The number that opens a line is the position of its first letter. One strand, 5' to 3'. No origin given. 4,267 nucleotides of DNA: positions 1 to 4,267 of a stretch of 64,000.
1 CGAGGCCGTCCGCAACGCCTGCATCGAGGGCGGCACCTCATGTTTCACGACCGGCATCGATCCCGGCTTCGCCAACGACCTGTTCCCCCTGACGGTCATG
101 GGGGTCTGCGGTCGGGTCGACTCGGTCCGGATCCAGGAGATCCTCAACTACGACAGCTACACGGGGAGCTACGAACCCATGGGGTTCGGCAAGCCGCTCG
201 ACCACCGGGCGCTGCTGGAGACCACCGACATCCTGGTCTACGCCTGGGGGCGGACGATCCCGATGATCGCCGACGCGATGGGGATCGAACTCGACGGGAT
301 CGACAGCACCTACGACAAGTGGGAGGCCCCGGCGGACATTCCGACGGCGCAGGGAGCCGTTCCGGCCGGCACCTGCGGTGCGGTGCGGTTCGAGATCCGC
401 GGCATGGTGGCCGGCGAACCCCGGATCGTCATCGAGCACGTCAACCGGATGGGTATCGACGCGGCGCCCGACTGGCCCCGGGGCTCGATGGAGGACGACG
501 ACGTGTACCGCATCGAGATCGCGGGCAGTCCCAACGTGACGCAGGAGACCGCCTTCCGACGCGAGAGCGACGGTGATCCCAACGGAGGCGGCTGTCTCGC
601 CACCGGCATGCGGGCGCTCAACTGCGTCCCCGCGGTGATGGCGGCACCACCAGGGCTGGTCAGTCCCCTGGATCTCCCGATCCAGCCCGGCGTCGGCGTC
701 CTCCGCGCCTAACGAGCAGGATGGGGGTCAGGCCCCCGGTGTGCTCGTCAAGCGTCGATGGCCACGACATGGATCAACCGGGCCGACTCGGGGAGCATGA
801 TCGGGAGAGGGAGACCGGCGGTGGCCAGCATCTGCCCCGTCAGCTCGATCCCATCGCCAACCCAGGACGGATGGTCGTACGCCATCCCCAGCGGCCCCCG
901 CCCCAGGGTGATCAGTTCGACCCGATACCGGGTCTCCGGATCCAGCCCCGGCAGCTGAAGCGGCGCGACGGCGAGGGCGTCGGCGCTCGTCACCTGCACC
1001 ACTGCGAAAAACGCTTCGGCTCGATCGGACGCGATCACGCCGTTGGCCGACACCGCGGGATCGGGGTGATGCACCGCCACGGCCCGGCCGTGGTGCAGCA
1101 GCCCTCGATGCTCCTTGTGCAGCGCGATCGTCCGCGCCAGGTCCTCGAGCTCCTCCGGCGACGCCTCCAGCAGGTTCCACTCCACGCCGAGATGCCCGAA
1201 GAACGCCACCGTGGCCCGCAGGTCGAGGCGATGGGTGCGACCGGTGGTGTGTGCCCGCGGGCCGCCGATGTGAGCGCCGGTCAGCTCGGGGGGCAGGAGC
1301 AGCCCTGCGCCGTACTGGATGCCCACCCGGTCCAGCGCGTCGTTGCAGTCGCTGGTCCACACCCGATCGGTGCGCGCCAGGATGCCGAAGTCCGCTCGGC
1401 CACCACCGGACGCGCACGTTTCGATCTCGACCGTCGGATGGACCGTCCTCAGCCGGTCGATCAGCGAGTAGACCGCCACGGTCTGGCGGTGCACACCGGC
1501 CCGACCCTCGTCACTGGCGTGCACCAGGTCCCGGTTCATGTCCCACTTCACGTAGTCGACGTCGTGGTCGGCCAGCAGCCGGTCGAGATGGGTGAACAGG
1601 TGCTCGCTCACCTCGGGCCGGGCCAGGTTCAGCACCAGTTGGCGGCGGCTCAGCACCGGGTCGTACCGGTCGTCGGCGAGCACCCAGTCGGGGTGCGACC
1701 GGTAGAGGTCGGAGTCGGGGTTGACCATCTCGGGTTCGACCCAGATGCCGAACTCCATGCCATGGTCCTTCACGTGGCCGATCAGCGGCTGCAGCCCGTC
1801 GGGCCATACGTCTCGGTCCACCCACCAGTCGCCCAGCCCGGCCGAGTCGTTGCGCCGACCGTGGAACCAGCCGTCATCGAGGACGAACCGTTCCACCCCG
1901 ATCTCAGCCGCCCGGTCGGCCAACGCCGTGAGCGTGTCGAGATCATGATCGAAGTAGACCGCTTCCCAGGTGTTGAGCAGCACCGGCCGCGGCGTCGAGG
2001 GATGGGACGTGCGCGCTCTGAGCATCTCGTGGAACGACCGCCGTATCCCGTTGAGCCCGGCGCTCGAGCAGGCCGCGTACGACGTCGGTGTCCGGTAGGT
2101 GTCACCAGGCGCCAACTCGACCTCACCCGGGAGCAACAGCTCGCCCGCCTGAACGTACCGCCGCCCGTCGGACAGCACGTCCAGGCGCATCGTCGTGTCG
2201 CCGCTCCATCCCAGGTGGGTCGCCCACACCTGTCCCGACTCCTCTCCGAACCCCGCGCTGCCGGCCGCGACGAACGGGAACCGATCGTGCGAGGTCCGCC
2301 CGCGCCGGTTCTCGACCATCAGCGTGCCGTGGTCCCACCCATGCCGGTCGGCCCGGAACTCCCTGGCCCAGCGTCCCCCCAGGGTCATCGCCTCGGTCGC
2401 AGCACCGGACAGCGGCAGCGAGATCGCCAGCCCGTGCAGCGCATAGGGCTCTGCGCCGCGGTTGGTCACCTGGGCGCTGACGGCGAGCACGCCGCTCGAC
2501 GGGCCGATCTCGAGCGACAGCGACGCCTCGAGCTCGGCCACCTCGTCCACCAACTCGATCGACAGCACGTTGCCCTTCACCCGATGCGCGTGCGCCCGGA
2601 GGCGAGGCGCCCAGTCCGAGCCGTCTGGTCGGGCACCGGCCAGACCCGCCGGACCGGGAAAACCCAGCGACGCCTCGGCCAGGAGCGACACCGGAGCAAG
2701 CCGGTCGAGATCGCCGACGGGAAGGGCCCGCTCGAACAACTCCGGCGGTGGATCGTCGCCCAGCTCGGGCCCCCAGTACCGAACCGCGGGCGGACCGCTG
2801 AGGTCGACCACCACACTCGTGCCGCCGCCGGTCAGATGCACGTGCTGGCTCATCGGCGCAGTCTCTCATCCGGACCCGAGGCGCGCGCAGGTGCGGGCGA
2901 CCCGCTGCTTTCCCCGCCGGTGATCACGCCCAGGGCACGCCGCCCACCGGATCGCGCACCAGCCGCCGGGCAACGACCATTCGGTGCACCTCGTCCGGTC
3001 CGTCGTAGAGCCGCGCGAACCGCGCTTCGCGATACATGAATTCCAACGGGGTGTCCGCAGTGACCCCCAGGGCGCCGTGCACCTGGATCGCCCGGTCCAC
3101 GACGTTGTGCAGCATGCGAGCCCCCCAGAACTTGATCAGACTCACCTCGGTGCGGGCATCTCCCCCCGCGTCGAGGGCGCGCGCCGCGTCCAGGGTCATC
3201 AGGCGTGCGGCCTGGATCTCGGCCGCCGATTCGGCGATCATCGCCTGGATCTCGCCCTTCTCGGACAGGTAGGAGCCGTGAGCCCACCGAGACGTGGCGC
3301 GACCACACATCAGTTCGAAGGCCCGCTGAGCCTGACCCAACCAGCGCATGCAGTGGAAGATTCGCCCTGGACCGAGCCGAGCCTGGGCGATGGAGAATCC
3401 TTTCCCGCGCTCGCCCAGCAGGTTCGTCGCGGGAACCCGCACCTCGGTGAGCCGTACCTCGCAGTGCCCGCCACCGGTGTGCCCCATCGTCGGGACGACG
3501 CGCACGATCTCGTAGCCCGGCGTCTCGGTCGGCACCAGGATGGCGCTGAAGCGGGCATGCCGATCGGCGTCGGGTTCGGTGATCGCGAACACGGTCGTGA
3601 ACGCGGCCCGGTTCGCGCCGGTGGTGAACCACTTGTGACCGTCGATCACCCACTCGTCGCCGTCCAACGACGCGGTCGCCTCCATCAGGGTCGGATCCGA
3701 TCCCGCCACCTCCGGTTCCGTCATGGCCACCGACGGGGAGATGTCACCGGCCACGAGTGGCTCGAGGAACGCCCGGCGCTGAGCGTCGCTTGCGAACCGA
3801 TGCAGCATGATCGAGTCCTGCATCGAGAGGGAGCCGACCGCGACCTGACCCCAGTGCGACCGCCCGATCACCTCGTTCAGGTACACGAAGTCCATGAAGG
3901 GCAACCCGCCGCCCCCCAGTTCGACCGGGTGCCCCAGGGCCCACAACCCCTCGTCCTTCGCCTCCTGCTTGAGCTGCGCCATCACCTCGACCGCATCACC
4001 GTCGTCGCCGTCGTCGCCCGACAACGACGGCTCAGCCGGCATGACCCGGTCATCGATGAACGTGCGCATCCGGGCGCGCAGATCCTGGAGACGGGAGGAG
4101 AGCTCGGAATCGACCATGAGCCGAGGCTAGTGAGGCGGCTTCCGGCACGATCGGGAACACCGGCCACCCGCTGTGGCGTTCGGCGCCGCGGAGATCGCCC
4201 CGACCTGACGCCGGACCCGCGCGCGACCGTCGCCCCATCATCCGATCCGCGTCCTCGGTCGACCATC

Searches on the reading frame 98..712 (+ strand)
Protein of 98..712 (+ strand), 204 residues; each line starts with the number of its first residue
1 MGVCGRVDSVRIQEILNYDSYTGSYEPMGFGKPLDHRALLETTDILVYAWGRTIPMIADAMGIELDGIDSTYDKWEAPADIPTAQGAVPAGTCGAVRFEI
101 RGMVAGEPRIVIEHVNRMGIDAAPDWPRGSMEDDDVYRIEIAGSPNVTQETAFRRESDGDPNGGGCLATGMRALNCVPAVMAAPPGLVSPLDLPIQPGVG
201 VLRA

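Call 32: search_protein_families(library=pfam, proteins=[window:98-712:+], max_evalue=0.00001)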
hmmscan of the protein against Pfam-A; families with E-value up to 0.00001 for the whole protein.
window:98-712:+ (204 aa): 1 family
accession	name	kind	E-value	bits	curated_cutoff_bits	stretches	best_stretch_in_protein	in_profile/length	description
PF19328.4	DAP_DH_C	-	1.1e-10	42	23.3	1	52-196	65-193/206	2,4-diaminopentanoate dehydrogenase C-terminal domain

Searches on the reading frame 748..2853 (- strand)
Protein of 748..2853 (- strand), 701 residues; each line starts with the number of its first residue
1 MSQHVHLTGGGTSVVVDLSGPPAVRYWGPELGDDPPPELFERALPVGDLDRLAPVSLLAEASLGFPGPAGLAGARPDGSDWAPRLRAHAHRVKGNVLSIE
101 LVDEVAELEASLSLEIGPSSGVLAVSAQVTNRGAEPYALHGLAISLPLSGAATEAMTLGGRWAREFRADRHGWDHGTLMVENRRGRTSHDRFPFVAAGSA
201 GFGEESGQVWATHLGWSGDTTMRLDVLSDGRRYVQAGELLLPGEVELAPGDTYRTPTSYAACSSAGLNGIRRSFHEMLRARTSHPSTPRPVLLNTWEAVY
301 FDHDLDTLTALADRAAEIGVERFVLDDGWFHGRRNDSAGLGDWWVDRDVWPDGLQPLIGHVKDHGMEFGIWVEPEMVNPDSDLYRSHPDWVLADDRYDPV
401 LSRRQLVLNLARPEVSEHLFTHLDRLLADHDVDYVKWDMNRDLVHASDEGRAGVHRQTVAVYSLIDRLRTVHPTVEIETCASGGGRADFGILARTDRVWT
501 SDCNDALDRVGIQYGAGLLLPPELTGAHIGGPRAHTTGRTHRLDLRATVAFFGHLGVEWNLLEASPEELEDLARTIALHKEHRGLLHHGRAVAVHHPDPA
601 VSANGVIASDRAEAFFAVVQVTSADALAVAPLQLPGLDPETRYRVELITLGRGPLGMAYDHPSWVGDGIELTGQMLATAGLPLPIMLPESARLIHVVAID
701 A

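Call 32: search_protein_families(library=pfam, proteins=[window:748-2853:-], max_evalue=0.00001)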
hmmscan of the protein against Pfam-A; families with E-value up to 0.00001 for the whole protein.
window:748-2853:- (701 aa): 3 families
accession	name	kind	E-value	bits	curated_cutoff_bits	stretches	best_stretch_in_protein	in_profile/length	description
PF02065.24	Melibiase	-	3.7e-121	404.8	27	1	252-589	1-347/347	Melibiase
PF16875.11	Glyco_hydro_36N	-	1.7e-42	146.1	27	1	22-247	3-252/253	Glycosyl hydrolase family 36 N-terminal domain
PF16874.11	Glyco_hydro_36C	-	5.2e-08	33.7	27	1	603-687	3-68/77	Glycosyl hydrolase family 36 C-terminal domain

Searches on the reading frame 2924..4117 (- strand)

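Call 32: search_protein_families(library=pfam, proteins=[window:2924-4117:-], max_evalue=0.00001)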
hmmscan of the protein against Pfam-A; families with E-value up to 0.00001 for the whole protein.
window:2924-4117:- (397 aa): 4 families
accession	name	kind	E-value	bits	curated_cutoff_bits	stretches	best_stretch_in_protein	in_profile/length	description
PF00441.29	Acyl-CoA_dh_1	-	9.3e-40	136.6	22.4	1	238-386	1-149/150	Acyl-CoA dehydrogenase, C-terminal domain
PF02770.24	Acyl-CoA_dh_M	-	3.7e-20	72.4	33.3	1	130-226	2-97/97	Acyl-CoA dehydrogenase, middle domain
PF08028.16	Acyl-CoA_dh_2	-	1.3e-14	55.1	22.7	1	254-372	2-130/134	Acyl-CoA dehydrogenase, C-terminal domain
PF02771.21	Acyl-CoA_dh_N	-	1.2e-11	45.4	22.9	1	11-125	5-113/113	Acyl-CoA dehydrogenase, N-terminal domain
